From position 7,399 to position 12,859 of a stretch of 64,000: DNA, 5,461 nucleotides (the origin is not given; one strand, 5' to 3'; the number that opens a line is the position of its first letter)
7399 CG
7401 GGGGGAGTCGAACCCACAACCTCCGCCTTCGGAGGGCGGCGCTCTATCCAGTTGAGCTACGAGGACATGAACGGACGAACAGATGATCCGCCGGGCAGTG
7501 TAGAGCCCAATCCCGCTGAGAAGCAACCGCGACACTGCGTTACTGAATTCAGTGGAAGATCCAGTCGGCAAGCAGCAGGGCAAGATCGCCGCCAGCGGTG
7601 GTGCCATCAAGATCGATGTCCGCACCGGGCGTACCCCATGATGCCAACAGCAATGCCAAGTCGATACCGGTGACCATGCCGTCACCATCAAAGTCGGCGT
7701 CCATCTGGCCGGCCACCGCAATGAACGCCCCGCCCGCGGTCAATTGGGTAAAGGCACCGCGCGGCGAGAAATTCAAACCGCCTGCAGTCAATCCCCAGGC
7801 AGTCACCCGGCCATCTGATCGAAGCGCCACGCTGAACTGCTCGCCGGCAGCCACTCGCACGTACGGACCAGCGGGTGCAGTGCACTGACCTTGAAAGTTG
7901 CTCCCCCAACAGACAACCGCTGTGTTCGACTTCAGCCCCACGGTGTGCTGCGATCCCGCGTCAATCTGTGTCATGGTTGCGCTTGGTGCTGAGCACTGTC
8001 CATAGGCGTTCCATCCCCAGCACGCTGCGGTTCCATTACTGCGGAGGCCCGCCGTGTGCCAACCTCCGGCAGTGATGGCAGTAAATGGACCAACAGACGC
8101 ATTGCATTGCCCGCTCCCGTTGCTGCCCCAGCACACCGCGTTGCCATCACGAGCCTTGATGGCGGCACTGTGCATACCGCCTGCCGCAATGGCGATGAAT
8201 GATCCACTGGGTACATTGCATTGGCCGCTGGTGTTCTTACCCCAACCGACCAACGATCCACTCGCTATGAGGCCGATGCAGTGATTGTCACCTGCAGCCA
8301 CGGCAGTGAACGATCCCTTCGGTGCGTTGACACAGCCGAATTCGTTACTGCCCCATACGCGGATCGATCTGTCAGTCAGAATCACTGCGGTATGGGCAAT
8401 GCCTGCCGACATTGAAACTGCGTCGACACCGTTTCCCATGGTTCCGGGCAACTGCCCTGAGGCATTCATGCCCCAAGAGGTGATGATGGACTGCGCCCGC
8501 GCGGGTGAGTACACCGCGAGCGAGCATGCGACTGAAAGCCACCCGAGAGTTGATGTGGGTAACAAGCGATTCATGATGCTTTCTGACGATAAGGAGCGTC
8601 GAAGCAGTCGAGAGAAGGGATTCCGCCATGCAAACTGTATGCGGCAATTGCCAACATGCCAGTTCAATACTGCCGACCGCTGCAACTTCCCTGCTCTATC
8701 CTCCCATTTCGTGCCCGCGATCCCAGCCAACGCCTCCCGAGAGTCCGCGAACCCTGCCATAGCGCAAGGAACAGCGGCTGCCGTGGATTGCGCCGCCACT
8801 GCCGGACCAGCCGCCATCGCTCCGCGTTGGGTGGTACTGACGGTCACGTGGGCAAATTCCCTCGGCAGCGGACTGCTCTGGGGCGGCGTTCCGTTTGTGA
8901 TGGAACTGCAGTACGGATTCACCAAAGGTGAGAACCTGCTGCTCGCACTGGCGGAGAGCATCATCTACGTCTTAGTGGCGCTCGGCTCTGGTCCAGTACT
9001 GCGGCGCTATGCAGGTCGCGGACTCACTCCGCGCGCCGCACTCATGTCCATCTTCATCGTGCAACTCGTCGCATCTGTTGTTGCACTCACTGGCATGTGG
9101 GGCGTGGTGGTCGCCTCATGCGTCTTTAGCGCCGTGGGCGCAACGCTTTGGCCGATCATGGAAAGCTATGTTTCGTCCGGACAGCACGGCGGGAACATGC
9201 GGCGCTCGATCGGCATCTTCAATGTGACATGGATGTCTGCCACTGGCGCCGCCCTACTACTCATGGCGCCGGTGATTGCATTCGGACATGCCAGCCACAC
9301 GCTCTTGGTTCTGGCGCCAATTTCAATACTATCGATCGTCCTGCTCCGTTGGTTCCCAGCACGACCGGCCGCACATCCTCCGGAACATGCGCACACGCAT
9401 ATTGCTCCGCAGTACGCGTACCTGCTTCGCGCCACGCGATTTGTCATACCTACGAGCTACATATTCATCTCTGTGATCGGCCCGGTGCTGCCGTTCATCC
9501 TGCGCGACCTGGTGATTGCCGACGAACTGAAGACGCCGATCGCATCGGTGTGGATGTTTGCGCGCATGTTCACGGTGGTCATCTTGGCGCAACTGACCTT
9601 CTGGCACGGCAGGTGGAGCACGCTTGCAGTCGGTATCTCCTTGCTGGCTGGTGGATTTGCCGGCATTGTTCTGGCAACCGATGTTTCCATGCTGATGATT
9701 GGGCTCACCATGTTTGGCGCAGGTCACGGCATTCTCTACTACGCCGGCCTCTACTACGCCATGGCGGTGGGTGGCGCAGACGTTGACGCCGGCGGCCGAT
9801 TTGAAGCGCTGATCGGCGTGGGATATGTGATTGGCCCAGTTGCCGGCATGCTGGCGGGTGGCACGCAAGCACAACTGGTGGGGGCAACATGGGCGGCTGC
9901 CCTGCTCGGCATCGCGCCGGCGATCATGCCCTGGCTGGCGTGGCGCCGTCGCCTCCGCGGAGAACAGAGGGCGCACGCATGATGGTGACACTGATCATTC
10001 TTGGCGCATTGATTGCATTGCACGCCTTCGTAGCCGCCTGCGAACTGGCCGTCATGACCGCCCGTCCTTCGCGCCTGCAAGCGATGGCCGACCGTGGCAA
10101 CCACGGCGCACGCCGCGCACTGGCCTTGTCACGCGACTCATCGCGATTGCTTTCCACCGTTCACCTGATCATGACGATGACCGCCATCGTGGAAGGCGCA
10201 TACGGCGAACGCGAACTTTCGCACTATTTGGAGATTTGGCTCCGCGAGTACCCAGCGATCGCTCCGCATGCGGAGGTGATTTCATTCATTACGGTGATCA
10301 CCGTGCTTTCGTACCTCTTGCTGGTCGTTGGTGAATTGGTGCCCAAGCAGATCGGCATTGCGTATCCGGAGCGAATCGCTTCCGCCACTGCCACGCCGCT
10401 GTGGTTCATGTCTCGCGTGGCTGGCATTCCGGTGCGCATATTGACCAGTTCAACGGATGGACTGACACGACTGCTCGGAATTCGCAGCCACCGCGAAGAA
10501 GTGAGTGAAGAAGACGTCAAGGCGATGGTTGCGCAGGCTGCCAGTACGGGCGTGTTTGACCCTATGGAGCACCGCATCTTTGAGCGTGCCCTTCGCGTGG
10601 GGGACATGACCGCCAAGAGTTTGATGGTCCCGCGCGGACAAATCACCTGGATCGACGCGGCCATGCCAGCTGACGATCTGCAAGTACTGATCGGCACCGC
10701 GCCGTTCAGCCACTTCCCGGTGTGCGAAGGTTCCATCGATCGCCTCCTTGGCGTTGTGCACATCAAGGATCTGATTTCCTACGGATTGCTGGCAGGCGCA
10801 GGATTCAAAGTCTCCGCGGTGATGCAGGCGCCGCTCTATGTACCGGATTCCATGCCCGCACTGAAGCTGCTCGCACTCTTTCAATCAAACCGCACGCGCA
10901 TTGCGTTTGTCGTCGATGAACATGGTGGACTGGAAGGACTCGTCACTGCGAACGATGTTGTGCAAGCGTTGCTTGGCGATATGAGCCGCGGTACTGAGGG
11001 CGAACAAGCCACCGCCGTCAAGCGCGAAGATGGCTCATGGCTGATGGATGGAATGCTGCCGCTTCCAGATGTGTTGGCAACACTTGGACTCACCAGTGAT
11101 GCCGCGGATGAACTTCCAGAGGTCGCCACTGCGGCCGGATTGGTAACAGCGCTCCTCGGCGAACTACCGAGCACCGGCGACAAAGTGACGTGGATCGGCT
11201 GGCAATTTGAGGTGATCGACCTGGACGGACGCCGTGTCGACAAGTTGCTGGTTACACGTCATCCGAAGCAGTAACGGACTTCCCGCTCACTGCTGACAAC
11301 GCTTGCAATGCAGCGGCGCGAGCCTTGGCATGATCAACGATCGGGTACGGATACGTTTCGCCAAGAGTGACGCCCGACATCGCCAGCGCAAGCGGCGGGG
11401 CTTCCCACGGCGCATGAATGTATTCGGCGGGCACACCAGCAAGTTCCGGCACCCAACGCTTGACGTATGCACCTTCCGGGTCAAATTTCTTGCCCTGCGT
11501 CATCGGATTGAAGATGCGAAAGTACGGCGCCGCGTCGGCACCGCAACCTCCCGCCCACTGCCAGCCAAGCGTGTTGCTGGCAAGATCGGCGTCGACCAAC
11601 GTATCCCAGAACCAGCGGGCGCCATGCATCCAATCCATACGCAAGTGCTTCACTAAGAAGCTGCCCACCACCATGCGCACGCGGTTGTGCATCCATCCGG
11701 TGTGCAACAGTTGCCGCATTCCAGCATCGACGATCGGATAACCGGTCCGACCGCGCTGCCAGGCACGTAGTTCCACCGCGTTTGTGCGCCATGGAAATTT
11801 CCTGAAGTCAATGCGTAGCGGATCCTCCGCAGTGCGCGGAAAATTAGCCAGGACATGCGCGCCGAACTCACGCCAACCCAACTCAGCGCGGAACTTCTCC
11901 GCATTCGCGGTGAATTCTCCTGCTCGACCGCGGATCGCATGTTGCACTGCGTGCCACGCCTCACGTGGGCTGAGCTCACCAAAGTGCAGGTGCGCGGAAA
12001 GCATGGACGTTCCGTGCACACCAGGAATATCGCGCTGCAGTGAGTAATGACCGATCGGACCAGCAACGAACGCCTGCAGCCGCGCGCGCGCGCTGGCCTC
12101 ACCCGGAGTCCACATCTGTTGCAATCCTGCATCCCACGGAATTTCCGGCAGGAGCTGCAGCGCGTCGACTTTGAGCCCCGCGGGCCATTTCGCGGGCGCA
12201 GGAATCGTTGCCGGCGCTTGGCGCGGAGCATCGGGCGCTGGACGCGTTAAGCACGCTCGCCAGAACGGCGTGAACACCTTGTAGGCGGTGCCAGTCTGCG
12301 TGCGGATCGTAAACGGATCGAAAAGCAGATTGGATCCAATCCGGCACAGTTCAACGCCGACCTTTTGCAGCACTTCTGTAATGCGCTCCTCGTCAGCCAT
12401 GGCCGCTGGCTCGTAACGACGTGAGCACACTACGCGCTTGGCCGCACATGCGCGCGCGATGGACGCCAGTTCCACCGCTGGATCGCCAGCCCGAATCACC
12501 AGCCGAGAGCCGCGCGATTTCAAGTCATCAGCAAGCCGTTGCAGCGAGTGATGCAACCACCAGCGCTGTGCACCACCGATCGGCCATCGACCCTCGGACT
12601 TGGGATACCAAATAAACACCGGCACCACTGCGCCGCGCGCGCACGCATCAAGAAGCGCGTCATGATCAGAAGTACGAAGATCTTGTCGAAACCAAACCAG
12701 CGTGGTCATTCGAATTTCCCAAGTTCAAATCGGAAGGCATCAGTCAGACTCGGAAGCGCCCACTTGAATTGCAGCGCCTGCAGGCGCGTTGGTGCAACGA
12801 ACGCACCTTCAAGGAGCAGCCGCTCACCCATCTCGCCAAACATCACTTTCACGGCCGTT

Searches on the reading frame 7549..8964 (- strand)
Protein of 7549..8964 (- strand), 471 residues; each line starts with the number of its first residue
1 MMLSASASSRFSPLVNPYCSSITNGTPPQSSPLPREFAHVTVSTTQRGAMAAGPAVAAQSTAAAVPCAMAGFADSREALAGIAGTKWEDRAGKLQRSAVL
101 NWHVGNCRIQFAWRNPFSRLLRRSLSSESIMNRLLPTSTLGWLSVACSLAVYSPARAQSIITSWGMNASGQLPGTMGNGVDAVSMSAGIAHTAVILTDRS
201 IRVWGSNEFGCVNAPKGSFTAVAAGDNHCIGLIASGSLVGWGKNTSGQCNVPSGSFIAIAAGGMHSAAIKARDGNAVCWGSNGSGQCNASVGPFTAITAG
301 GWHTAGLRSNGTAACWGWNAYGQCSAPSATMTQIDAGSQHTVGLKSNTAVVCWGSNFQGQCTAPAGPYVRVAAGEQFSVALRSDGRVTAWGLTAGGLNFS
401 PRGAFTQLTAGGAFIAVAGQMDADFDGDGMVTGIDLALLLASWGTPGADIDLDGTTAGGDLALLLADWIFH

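Call 58: search_protein_families(library=pfam, proteins=[window:7549-8964:-], max_evalue=0.0001)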
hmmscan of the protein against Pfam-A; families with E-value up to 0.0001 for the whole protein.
window:7549-8964:- (471 aa): 2 families
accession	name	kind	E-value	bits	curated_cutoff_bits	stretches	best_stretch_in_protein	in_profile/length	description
PF13540.12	RCC1_2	-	4.1e-45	150.9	22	6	295-323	2-30/30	Regulator of chromosome condensation (RCC1) repeat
PF25390.1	WD40_RLD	-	4.4e-27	95.8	150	1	168-394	9-326/363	RCC1-like domain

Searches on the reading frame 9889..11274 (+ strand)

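Call 58: search_protein_families(library=pfam, proteins=[window:9889-11274:+], max_evalue=0.0001)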
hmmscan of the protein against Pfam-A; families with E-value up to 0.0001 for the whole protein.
window:9889-11274:+ (461 aa): 3 families
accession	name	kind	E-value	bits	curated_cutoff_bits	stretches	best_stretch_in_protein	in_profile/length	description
PF01595.25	CNNM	-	2.8e-38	131.8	28.4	1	37-226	2-180/181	Cyclin M transmembrane N-terminal domain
PF03471.22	CorC_HlyC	-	1.8e-16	60.4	27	1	378-457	2-79/81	Transporter associated domain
PF00571.33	CBS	-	7.7e-14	52.2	24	1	308-362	1-56/57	CBS domain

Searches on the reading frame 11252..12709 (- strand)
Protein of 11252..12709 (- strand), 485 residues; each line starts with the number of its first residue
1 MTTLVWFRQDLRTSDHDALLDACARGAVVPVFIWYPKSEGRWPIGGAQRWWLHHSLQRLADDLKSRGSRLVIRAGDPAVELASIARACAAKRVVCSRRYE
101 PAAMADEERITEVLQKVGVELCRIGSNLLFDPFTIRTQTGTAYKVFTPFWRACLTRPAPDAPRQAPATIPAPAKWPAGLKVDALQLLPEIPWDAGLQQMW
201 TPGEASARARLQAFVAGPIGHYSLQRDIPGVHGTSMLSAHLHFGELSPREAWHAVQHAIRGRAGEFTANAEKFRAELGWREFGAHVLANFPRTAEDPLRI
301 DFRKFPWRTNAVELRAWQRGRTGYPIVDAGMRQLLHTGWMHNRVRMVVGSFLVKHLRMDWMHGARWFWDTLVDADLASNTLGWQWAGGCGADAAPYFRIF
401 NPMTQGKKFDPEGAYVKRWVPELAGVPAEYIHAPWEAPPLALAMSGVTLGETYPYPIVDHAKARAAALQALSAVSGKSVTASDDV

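Call 58: search_protein_families(library=pfam, proteins=[window:11252-12709:-], max_evalue=0.0001)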
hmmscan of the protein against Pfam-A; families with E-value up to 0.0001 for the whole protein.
window:11252-12709:- (485 aa): 2 families
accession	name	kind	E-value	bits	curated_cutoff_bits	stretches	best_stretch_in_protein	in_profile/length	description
PF03441.19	FAD_binding_7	-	1.8e-88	295.7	27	1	273-472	1-202/203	FAD binding domain of DNA photolyase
PF00875.24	DNA_photolyase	-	1.9e-46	158.5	26.6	1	3-162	1-161/164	DNA photolyase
